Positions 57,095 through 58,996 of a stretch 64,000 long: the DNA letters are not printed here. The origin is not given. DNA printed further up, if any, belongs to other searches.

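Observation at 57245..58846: B12-binding radical SAM enzyme embedded in a nonulosonic-acid/Maf glycosylation island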

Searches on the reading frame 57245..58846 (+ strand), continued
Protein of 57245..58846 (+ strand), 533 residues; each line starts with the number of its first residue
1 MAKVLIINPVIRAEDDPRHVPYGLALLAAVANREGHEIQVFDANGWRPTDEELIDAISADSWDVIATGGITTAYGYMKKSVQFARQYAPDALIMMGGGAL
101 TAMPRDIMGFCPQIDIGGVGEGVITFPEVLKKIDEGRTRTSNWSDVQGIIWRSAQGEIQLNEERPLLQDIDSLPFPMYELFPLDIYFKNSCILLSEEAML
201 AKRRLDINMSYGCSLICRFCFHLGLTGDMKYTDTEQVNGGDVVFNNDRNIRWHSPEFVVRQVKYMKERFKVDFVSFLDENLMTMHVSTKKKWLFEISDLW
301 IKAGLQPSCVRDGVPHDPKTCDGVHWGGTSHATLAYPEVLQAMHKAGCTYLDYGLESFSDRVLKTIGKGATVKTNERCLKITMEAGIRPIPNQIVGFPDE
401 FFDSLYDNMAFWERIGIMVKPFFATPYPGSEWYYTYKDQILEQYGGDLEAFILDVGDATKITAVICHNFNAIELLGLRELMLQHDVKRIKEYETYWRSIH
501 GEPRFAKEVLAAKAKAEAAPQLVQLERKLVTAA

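Call 34: search_solved_structures(query=A4, max_evalue=1)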
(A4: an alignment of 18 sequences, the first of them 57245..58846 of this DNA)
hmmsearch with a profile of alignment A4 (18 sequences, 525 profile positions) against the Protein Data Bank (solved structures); distinct sequences matched with E-value up to 1: 20.
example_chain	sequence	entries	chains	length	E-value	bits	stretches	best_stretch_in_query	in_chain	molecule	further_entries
6fd2_B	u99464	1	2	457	5.6e-06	28.2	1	318-432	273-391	Putative apramycin biosynthetic oxidoreductase 4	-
7kdx_A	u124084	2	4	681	9.2e-06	27.5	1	63-155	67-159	Methyltransferase TokK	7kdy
9ccb_A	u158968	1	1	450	1.2e-05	27.1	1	330-427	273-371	Radical SAM core domain-containing protein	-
9n1b_A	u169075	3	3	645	2e-05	26.4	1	47-186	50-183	Radical SAM protein | Radical SAM enzyme CysS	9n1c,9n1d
5ul2_A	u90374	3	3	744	0.0023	19.6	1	340-418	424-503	OxsB protein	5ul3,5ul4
9p2u_A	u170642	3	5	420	0.0091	17.6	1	334-410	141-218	Radical S-adenosylmethionine methyltransferase NocN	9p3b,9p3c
2oxf_A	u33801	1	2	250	0.22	13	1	411-492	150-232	Uridine phosphorylase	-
7q1i_AAA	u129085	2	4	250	0.22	13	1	411-492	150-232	Uridine phosphorylase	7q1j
7q31_AAA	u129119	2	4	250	0.22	13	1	411-492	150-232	Uridine phosphorylase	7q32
2i8a_A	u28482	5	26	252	0.22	13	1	411-491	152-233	Uridine phosphorylase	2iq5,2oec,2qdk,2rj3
1ryz_A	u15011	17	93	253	0.22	13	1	411-491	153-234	Uridine phosphorylase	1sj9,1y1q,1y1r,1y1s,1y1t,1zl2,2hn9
3c74_A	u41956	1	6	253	0.22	13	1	411-491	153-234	Uridine phosphorylase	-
1k3f_A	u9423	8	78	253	0.23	13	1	411-491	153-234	uridine phosphorylase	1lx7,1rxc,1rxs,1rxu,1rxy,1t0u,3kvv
1tgv_A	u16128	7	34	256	0.23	13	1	411-491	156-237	uridine phosphorylase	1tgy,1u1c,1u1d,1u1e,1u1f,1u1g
8avg_C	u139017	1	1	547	0.25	12.9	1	328-395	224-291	Elongator complex protein 3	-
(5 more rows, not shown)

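Call 38: search_protein_families(library=pfam, proteins=[L035:7989-9992:+, L006:16487-19132:+, L006:19239-20348:+, L052:13867-15867:+, L001:15447-17249:+, L053:6946-8751:+, L002:11610-12893:+], max_evalue=0.01)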
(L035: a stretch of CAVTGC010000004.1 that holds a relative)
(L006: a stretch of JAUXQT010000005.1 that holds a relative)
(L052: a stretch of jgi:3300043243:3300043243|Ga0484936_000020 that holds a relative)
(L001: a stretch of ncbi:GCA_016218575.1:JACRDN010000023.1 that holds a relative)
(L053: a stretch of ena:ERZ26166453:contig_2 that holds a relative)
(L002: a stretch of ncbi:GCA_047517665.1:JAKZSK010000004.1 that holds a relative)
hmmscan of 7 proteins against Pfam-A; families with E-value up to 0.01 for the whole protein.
L035:7989-9992:+ (667 aa): 1 family
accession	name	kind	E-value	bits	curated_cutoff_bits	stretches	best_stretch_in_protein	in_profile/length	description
PF01522.26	Polysacc_deac_1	-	2.2e-11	44.2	23.1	1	537-611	49-121/124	Polysaccharide deacetylase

L006:16487-19132:+ (881 aa): 12 families
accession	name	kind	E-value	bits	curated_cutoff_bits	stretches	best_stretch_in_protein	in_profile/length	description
PF01973.23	MptE-like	-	1.9e-44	151.9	34.6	1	206-376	2-170/171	6-hydroxymethylpterin diphosphokinase MptE-like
PF14559.12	TPR_19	-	2.1e-11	44.4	25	2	642-693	8-59/68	Tetratricopeptide repeat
PF13428.12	TPR_14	-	2.3e-10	40.5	23.5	1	794-836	2-44/44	Tetratricopeptide repeat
PF07719.23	TPR_2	-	3.4e-10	39.7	27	1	759-791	1-33/34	Tetratricopeptide repeat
PF13432.12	TPR_16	-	3.9e-10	40.4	32.7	1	765-822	3-60/65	Tetratricopeptide repeat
PF23914.1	TPR_CcmH_CycH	-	3.4e-08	33.9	42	1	758-859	49-153/158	Cytochrome c-type biogenesis protein H TPR domain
PF13414.12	TPR_11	-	4.1e-08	33.2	26.8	1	766-807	1-42/42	TPR repeat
PF13431.12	TPR_17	-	1.4e-07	31.6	24.4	0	782-813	2-33/34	Tetratricopeptide repeat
PF00515.34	TPR_1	-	1.6e-07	31.3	27.8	1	759-791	1-33/34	Tetratricopeptide repeat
PF13181.12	TPR_8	-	1.3e-06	28.5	25.7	0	759-791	1-33/34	Tetratricopeptide repeat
PF20157.4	Maf_flag10_N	-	0.00081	19.4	23.5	1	76-130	110-163/228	Glycosyltransferase Maf N-terminal domain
PF13424.12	TPR_12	-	0.0072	16.9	30.1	1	758-822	2-74/77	Tetratricopeptide repeat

L006:19239-20348:+ (369 aa): 3 families
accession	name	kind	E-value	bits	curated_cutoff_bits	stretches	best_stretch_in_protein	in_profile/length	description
PF13088.12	BNR_2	-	5.2e-24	85.5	31.4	2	123-334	85-267/277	BNR repeat-like domain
PF02012.26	BNR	-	7e-08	31.8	27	0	248-256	3-11/12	BNR/Asp-box repeat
PF13859.12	BNR_3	-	0.00014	21.8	27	1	32-188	2-164/308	BNR repeat-like domain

L052:13867-15867:+ (666 aa): 2 families
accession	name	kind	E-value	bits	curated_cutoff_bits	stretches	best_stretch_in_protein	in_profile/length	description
PF13692.12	Glyco_trans_1_4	-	1.4e-05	25.8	27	1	520-609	51-138/142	Glycosyl transferases group 1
PF00534.26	Glycos_transf_1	-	0.0064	16.5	26.4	0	537-630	85-171/172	Glycosyl transferases group 1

L001:15447-17249:+ (600 aa): 0 families

L053:6946-8751:+ (601 aa): 0 families

L002:11610-12893:+ (427 aa): 0 families

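Call 44: find_homologous_proteins(query=L044:10001-11557:+, max_evalue=1e-50)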
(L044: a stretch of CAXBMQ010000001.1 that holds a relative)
Query L044:10001-11557:+ (518 aa): 1401 proteins with E <= 1e-50 among 8000 candidates; the best 120 are listed.
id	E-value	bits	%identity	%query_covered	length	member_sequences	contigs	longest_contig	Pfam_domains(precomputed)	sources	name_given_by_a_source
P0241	0.0e+0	1174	94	100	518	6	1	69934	PF04055.28,PF02310.25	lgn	-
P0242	0.0e+0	1107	89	100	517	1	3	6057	PF04055.28,PF02310.25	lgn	-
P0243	0.0e+0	1074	86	99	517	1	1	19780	PF04055.28,PF02310.25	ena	-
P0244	2.4e-282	956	76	99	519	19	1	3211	PF04055.28,PF02310.25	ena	-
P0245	3.6e-282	955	76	99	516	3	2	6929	PF04055.28,PF02310.25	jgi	jgi:radical SAM superfamily enzyme YgiQ (UPF0313 family)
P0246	3.5e-276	935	74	99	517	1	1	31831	PF04055.28,PF02310.25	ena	-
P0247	3.8e-274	929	75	98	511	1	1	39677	PF04055.28,PF02310.25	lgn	-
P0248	1.0e-271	920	72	99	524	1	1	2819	PF04055.28,PF02310.25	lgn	-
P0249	6.0e-266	901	73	97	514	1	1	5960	PF04055.28,PF02310.25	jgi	jgi:radical SAM superfamily enzyme YgiQ (UPF0313 family)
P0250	7.4e-266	901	72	98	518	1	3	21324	PF04055.28,PF02310.25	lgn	-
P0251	1.9e-265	900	73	97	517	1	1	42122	PF04055.28,PF02310.25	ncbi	-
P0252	5.7e-265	898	72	98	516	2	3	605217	PF04055.28,PF02310.25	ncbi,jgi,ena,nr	ncbi:MAG: B12-binding domain-containing radical SAM protein [Rhodospirillaceae bacterium]|jgi:radica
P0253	1.6e-264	897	71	100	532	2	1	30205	PF04055.28,PF02310.25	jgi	jgi:radical SAM superfamily enzyme YgiQ (UPF0313 family)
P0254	2.8e-264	896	73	97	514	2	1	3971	PF04055.28,PF02310.25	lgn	-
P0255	2.9e-264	896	73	98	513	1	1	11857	PF04055.28,PF02310.25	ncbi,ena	-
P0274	2.3e-259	880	71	99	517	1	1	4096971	PF04055.28,PF02310.25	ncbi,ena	-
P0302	3.5e-256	869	69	100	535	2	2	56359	PF04055.28,PF02310.25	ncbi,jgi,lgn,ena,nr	ncbi:MAG TPA: radical SAM protein [Gammaproteobacteria bacterium]|nr:radical SAM protein [Gammaprote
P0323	1.8e-254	864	70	98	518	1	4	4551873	PF04055.28,PF02310.25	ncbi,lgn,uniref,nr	ncbi:B12-binding domain-containing radical SAM protein [Magnetospirillum sp. ME-1]|uniref:B12-bindin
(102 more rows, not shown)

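Call 45: find_encoding_contigs(protein=P0323, flank=10000, max_places=4)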
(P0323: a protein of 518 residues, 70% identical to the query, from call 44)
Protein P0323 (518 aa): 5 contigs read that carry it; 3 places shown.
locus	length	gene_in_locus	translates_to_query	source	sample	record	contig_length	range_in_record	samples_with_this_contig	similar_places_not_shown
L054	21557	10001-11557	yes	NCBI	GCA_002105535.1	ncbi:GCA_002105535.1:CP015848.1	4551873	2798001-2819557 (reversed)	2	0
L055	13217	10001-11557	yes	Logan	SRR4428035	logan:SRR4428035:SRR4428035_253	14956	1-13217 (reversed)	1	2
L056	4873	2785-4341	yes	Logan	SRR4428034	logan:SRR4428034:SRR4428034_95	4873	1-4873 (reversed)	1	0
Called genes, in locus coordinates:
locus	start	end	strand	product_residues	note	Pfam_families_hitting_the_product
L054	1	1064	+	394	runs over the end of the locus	PF02719:Polysacc_synt_2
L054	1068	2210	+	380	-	PF01041:DegT_DnrJ_EryC1, PF00155:Aminotran_1_2 (weak), PF01212:Beta_elim_lyase (weak)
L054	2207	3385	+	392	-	PF02350:Epimerase_2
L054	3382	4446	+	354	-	PF03102:NeuB, PF08666:SAF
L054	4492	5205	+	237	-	PF00551:Formyl_trans_N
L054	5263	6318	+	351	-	PF00571:CBS (weak), PF00483:NTP_transferase, PF12804:NTP_transf_3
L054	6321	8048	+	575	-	-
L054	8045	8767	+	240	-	PF02348:CTP_transf_3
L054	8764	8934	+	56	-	-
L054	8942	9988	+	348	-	PF01973:MptE-like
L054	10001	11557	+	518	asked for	PF02310:B12-binding, PF04055:Radical_SAM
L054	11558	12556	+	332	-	PF01073:3Beta_HSD, PF01370:Epimerase, PF02719:Polysacc_synt_2, PF04321:RmlD_sub_bind, PF05368:NmrA, PF13460:NAD_binding_10, PF16363:GDP_Man_Dehyd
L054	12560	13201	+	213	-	PF04199:Cyclase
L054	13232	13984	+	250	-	PF02348:CTP_transf_3, PF12804:NTP_transf_3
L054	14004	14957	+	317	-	PF00389:2-Hacid_dh, PF02826:2-Hacid_dh_C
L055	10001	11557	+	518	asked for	PF02310:B12-binding, PF04055:Radical_SAM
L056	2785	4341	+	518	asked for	PF02310:B12-binding, PF04055:Radical_SAM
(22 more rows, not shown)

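Call 46: list_cluster_members(proteins=[P0323, P0274, P0302])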
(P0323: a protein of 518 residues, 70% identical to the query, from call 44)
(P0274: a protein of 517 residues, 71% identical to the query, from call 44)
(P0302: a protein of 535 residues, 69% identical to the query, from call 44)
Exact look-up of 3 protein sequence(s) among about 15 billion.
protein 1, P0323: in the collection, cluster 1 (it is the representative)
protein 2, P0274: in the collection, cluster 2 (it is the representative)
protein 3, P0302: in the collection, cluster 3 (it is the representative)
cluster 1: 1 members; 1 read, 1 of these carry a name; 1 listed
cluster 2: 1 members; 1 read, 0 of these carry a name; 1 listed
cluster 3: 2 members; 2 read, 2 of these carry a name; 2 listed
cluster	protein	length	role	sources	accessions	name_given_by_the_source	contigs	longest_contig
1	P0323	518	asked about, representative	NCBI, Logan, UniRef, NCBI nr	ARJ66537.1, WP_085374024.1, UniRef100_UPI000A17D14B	B12-binding domain-containing radical SAM protein [Magnetospirillum sp. ME-1] | B12-binding domain-containing radical SAM protein n=1 Tax=Magnetospirillum sp. ME-1 ... | cobalamin-dependent protein [Magnetospirillum sp. ME-1]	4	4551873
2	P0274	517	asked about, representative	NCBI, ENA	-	-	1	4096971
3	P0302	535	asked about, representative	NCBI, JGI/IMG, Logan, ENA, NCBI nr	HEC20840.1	MAG TPA: radical SAM protein [Gammaproteobacteria bacterium] | radical SAM protein [Gammaproteobacteria bacterium]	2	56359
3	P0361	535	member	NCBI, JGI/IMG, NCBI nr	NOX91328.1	MAG: radical SAM protein [Gammaproteobacteria bacterium] | radical SAM protein [Gammaproteobacteria bacterium]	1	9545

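Call 47: find_encoding_contigs(protein=P0274, flank=10000, max_places=2)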
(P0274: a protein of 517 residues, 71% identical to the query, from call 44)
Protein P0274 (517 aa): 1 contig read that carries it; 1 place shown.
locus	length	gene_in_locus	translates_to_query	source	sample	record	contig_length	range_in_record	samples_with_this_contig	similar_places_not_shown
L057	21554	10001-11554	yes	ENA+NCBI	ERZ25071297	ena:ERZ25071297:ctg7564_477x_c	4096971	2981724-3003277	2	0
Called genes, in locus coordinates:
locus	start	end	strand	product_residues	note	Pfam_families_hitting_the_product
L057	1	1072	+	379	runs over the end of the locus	PF05368:NmrA (weak), PF01073:3Beta_HSD, PF01370:Epimerase, PF04321:RmlD_sub_bind, PF13460:NAD_binding_10, PF16363:GDP_Man_Dehyd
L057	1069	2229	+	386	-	PF01041:DegT_DnrJ_EryC1, PF00155:Aminotran_1_2 (weak)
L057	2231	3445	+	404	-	PF02350:Epimerase_2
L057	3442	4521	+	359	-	PF03102:NeuB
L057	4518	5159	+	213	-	PF17836:PglD_N, PF25084:LbH_EIF2B (weak), PF25087:GMPPB_C (weak), PF00132:Hexapep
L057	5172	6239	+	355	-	PF00571:CBS, PF00483:NTP_transferase, PF12804:NTP_transf_3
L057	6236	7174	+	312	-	PF01408:GFO_IDH_MocA (weak), PF02894:GFO_IDH_MocA_C (faint), PF22725:GFO_IDH_MocA_C3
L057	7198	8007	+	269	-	PF00106:adh_short, PF08659:KR, PF01073:3Beta_HSD (faint), PF01370:Epimerase (weak), PF13561:adh_short_C2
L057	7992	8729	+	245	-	PF02348:CTP_transf_3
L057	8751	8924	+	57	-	-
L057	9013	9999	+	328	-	PF01973:MptE-like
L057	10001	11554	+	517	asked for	PF02310:B12-binding, PF04055:Radical_SAM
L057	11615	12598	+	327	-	PF00685:Sulfotransfer_1 (faint)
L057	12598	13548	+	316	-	PF13489:Methyltransf_23, PF13679:Methyltransf_32 (faint), PF13847:Methyltransf_31, PF08241:Methyltransf_11, PF08242:Methyltransf_12, PF13649:Methyltransf_25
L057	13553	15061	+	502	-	PF00501:AMP-binding, PF13193:AMP-binding_C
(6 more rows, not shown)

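Call 57: search_protein_families(library=padloc, proteins=[window:57245-58846:+], max_evalue=0.01)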
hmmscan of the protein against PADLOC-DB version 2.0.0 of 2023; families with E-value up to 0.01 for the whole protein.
window:57245-58846:+ (533 aa): 0 families

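Call 66: predict_structure(alignment_id=A5)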
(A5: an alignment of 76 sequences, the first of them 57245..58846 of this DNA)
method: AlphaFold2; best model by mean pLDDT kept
length: 533 residues; sequences in the alignment: 76
mean_pLDDT: 89.0   pTM: 0.88
mean pLDDT of the five models: 89.0, 87.9, 87.4, 87.3, 85.7
residues with pLDDT >= 90: 367; 70-90: 115; 50-70: 33; < 50: 18
segments of 3 or more residues with pLDDT < 50: 518-533
pLDDT, mean of each block of 10 residues (from residue 1): 97 86 95 98 97 98 96 95 98 94 92 95 95 97 96 94 91 97 95 88 90 60 62 67 79 95 98 85 91 98 98 95 95 93 98 89 80 93 96 89 95 91 87 88 96 88 92 96 97 97 78 50 35 45
secondary structure, 60 per line:
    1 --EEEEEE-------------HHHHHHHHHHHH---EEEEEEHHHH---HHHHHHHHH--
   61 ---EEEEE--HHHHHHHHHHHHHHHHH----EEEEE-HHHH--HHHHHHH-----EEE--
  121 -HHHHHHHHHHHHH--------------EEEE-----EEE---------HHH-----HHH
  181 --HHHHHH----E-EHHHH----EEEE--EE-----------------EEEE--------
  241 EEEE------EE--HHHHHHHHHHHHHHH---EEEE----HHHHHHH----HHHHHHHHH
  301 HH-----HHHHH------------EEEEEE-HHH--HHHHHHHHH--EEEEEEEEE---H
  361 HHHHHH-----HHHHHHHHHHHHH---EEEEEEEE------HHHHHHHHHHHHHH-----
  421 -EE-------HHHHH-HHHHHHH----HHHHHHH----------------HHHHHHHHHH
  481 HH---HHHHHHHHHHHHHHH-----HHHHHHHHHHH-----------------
elements in order: E3-8 H22-33 E37-42 H43-46 H50-58 E64-68 H71-87 E92-96 H98-101 H104-110 E116-118 H122-134 E149-152 E158-160 H183-188 H196-199 E204-207 E229-232 E241-244 H255-269 E273-276 H281-287 H292-302 H308-312 E325-330 H337-345 E348-356 H360-366 H372-384 E388-395 H402-415 H431-435 H437-443 H448-454 H471-482 H486-500 H506-516
